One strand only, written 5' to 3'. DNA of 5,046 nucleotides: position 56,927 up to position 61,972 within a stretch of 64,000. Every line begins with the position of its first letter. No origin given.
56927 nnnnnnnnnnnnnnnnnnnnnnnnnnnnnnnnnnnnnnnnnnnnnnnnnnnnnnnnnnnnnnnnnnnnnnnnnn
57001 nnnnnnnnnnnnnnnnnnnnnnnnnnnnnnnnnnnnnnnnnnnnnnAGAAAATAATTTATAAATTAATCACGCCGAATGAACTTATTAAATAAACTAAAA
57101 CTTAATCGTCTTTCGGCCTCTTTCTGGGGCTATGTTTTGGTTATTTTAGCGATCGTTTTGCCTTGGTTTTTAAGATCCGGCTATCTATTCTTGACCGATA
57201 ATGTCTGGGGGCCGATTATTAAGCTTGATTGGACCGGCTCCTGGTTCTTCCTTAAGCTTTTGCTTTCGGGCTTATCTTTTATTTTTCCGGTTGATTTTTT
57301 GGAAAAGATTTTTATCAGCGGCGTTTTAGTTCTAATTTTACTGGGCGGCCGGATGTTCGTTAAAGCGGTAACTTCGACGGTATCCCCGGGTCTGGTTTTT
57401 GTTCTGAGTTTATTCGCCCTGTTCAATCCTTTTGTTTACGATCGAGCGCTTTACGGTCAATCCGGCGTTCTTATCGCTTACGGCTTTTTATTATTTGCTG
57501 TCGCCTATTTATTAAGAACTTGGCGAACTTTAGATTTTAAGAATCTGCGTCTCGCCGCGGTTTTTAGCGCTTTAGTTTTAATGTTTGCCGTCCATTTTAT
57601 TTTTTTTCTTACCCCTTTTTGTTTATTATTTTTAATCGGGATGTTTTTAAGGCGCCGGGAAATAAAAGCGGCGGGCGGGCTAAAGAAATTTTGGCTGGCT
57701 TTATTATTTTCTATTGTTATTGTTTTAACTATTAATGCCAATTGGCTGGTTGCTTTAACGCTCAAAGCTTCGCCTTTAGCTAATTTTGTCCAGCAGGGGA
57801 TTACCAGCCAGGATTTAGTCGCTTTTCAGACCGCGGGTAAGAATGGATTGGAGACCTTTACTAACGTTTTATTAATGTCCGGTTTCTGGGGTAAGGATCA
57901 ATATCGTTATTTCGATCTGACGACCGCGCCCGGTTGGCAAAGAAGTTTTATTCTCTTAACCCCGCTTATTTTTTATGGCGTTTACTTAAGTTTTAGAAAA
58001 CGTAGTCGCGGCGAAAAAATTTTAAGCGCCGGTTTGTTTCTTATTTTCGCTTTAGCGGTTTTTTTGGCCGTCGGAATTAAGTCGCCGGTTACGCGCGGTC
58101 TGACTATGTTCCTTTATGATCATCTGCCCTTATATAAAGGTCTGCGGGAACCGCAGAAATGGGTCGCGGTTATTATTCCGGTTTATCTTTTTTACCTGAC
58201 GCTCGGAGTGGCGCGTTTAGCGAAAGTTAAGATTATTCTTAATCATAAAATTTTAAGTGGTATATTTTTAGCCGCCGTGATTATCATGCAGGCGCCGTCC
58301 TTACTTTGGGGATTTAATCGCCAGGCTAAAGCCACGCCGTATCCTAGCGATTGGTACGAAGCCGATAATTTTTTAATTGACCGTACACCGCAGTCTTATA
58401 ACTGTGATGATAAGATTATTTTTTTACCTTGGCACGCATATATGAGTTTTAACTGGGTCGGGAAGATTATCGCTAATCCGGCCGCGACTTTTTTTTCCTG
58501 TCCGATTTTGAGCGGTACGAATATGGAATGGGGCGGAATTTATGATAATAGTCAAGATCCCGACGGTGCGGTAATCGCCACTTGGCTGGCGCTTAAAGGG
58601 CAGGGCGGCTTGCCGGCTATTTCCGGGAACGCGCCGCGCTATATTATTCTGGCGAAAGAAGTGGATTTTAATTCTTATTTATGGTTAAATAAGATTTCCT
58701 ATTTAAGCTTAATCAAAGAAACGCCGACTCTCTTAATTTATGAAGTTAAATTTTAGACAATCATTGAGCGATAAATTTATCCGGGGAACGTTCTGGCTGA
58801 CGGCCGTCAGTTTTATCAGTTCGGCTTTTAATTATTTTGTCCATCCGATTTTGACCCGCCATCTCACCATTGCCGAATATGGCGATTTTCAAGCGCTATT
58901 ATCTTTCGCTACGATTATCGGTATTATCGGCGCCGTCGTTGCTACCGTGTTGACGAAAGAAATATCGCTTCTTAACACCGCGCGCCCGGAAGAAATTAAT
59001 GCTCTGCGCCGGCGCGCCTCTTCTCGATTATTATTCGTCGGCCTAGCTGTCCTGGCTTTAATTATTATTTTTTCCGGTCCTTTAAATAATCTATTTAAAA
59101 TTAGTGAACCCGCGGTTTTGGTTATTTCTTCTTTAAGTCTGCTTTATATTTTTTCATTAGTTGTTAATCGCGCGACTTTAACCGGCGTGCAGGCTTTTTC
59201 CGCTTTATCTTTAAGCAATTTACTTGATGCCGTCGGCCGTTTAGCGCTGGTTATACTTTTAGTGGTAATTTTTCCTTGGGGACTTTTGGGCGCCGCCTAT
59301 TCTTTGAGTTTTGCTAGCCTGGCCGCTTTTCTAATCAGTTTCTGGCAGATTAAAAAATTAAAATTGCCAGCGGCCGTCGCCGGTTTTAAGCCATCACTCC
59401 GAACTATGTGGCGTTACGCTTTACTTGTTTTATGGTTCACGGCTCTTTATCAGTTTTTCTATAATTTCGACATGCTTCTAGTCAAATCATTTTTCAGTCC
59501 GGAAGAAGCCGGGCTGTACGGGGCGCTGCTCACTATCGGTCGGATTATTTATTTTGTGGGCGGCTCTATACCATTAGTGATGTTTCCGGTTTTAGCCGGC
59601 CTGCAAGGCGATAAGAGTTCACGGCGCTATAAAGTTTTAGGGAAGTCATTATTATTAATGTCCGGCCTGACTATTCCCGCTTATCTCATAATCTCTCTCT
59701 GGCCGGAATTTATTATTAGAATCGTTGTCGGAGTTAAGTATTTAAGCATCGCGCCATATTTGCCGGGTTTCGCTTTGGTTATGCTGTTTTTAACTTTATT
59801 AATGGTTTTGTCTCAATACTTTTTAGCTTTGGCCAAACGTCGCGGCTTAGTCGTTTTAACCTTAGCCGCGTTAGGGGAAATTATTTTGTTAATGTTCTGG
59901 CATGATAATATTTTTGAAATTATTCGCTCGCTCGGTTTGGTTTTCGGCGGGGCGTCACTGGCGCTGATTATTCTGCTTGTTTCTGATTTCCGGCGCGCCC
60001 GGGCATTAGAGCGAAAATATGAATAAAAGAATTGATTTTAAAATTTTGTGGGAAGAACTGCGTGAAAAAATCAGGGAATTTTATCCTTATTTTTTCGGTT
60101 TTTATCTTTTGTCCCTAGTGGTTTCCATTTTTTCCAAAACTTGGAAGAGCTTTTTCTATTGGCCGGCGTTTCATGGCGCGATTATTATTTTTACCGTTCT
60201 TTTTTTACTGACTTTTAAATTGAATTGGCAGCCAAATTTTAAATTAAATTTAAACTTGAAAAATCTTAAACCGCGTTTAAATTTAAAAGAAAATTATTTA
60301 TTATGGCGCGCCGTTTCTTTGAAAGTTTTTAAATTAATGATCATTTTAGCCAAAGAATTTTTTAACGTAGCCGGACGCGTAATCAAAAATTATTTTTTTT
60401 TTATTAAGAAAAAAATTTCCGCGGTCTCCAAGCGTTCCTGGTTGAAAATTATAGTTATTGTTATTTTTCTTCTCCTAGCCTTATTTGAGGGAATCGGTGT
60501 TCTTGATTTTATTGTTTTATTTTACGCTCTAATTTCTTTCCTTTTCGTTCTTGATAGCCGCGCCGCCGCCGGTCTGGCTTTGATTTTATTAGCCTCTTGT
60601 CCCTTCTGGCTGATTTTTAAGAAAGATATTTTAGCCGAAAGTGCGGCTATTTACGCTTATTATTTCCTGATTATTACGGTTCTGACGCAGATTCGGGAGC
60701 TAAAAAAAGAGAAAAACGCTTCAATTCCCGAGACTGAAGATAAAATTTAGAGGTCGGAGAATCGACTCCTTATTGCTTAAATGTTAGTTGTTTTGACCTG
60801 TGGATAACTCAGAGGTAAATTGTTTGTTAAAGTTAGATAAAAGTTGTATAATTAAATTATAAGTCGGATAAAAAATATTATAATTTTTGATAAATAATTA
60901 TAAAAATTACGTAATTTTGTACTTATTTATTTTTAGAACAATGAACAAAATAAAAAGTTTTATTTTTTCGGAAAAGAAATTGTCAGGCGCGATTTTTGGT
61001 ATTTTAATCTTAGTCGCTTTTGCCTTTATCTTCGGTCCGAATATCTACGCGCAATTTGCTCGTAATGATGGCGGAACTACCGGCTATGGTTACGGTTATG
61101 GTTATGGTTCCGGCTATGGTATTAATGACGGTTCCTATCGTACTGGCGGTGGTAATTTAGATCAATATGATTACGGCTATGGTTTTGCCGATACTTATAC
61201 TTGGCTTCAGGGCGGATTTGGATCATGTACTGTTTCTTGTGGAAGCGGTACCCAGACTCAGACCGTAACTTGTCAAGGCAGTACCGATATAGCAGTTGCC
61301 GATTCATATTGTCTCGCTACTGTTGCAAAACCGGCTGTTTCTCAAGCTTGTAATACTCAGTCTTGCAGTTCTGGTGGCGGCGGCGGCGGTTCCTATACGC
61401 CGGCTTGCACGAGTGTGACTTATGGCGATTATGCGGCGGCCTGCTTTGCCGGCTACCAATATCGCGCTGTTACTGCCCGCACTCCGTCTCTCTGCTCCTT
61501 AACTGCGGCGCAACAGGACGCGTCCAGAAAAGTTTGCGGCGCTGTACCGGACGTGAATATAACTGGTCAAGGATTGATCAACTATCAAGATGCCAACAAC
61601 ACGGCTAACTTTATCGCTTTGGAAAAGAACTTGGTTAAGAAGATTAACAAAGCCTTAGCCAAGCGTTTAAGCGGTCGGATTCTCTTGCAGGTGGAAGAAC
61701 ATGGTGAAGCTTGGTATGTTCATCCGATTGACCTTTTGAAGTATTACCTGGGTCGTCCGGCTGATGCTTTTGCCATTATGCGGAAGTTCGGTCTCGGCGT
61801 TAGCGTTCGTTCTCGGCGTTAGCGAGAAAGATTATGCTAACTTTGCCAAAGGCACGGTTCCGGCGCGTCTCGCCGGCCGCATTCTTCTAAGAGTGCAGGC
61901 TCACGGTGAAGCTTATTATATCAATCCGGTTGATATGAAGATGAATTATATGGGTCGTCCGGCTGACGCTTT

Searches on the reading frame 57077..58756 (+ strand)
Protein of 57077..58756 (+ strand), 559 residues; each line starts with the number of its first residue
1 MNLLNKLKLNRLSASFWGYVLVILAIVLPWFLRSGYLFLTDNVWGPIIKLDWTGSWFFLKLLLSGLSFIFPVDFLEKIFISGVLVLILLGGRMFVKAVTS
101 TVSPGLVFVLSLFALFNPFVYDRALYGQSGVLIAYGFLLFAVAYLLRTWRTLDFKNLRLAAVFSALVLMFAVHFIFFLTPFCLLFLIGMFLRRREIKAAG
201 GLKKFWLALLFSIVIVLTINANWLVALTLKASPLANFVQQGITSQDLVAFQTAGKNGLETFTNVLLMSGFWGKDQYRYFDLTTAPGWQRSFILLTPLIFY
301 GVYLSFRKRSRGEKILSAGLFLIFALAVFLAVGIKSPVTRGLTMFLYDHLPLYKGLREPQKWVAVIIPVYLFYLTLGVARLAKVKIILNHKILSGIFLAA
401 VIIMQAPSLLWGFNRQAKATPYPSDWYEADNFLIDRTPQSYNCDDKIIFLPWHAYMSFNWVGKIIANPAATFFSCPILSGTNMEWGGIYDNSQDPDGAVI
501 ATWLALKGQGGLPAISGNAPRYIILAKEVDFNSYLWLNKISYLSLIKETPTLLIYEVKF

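Call 7: search_protein_families(library=pfam, proteins=[window:57077-58756:+])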
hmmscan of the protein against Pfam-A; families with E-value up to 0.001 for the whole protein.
window:57077-58756:+ (559 aa): 0 families

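Call 20: search_protein_families(library=ncbifam, proteins=[window:57077-58756:+], max_evalue=0.01)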
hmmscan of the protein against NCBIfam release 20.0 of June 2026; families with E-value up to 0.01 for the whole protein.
window:57077-58756:+ (559 aa): 1 family
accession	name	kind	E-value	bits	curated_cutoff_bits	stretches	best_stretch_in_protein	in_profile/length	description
NF053599.1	transp_MmpA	equivalog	2.1e-21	76.2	210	1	63-481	56-430/543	MmpA family trehalose lipid delivery protein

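Call 63: search_protein_families(library=ncbifam, proteins=[L088:10580-11419:+, L088:9816-10577:+], max_evalue=0.001)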
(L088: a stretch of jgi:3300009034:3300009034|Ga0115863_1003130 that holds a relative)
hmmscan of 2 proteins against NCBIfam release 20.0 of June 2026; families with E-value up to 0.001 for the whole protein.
L088:10580-11419:+ (279 aa): 3 families
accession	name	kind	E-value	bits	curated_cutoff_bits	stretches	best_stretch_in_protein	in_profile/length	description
NF045665.1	NTPtran_DVU1551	equivalog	4.3e-07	29.3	315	1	31-102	193-259/359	DVU_1551 family NTP transferase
TIGR00277.1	HDIG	domain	6.1e-05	22.8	27.6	1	54-107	2-46/84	HDIG domain-containing metalloprotein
TIGR00295.1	TIGR00295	hypoth_equivalog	0.00017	21.4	172.35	1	54-109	11-62/164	TIGR00295 family protein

L088:9816-10577:+ (253 aa): 15 families
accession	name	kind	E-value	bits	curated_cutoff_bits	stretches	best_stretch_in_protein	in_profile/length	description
TIGR03992.1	Arch_glmU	subfamily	1e-17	64.1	292.1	1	1-132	1-136/393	bifunctional sugar-1-phosphate nucleotidylyltransferase/acetyltransferase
NF041313.1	UDPGP_AglF_Halo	equivalog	1.4e-15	57.4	400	1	1-126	1-132/234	UTP--glucose-1-phosphate uridylyltransferase AglF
NF041135.1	IPPtranDIPPsyn_Thcocales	equivalog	2.1e-12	46.7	580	1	1-248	1-216/419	bifunctional L-myo-inositol-1-phosphate cytidylyltransferase/CDP-L-myo-inositol myo-inositolphosphotransferase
NF045761.1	NAMPUrTaseMurU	equivalog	6.4e-11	42.5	250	1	1-58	1-57/226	N-acetylmuramate alpha-1-phosphate uridylyltransferase MurU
TIGR01099.1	galU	equivalog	1.2e-08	34.9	326.8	1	1-60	2-60/261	UTP--glucose-1-phosphate uridylyltransferase GalU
TIGR01208.1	rmlA_long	equivalog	1.4e-08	34.1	320.25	1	2-63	1-62/353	glucose-1-phosphate thymidylyltransferase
NF041173.1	Sug_nt_acttase_Thmprot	equivalog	1.2e-07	31.1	600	1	1-133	1-136/405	bifunctional sugar-1-phosphate nucleotidylyltransferase/acetyltransferase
TIGR02623.1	G1P_cyt_trans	equivalog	1.2e-05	24.9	300.25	1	1-65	1-63/255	glucose-1-phosphate cytidylyltransferase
NF007516.0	PRK10122.1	equivalog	1.5e-05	24.3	534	1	1-54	4-56/297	UTP--glucose-1-phosphate uridylyltransferase GalF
TIGR01105.1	galF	equivalog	2.6e-05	23.5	659.2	1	1-54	4-56/297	GalU regulator GalF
NF045665.1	NTPtran_DVU1551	equivalog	3.9e-05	22.9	315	1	1-85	1-80/359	DVU_1551 family NTP transferase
NF052502.1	man1P_GTase_Rv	exception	4.2e-05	22.6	440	1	2-61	2-60/352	mannose-1-phosphate guanylyltransferase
NF049965.1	GlMnHpPGnyltfHddC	equivalog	9.2e-05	22.2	300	1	1-65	1-64/221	D-glycero-D-manno-heptose 1-phosphate guanosyltransferase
NF010934.1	PRK14354.1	equivalog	0.00013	20.7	450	1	3-68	2-63/447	bifunctional UDP-N-acetylglucosamine diphosphorylase/glucosamine-1-phosphate N-acetyltransferase GlmU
NF009928.0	PRK13389.1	equivalog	0.00042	19.6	548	1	2-54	10-61/302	UTP--glucose-1-phosphate uridylyltransferase GalU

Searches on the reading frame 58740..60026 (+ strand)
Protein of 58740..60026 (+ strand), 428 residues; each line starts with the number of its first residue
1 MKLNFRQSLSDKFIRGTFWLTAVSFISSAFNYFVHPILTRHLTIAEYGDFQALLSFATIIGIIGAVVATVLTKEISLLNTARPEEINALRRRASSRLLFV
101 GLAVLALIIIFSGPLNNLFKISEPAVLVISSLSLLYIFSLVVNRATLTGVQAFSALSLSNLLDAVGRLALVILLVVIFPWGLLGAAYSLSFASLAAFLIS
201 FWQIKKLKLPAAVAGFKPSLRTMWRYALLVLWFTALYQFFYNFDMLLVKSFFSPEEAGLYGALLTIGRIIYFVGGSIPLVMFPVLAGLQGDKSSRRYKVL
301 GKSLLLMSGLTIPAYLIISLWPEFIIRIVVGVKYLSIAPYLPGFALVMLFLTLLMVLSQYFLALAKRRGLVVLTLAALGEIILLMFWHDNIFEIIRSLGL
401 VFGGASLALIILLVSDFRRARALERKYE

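Call 7: search_protein_families(library=pfam, proteins=[window:58740-60026:+])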
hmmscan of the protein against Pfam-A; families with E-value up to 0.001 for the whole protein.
window:58740-60026:+ (428 aa): 1 family
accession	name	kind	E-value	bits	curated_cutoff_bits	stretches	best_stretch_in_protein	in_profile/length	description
PF01943.22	Polysacc_synt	-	3.5e-14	53.3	28.2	1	14-287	2-272/274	Polysaccharide biosynthesis protein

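Call 20: search_protein_families(library=ncbifam, proteins=[window:58740-60026:+], max_evalue=0.01)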
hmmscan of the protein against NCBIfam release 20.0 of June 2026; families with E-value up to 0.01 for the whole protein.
window:58740-60026:+ (428 aa): 1 family
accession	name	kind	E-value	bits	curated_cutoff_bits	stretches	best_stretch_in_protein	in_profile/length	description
NF058658.1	Oglyco_Wzx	exception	3.2e-06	26.5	720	1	7-376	4-363/478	O-glycosylation flippase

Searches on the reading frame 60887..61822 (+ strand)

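Call 20: search_protein_families(library=ncbifam, proteins=[window:60887-61822:+], max_evalue=0.01)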
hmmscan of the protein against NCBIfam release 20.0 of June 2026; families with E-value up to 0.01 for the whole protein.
window:60887-61822:+ (311 aa): 0 families

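Call 48: search_protein_families(library=pfam, proteins=[window:60887-61822:+], max_evalue=0.00001)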
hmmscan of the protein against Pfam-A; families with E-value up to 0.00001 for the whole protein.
window:60887-61822:+ (311 aa): 1 family
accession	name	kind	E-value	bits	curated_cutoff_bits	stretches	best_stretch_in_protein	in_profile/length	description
PF19030.6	TSP1_ADAMTS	-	1.4e-11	44.9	23.8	1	106-160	1-55/55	Thrombospondin type 1 domain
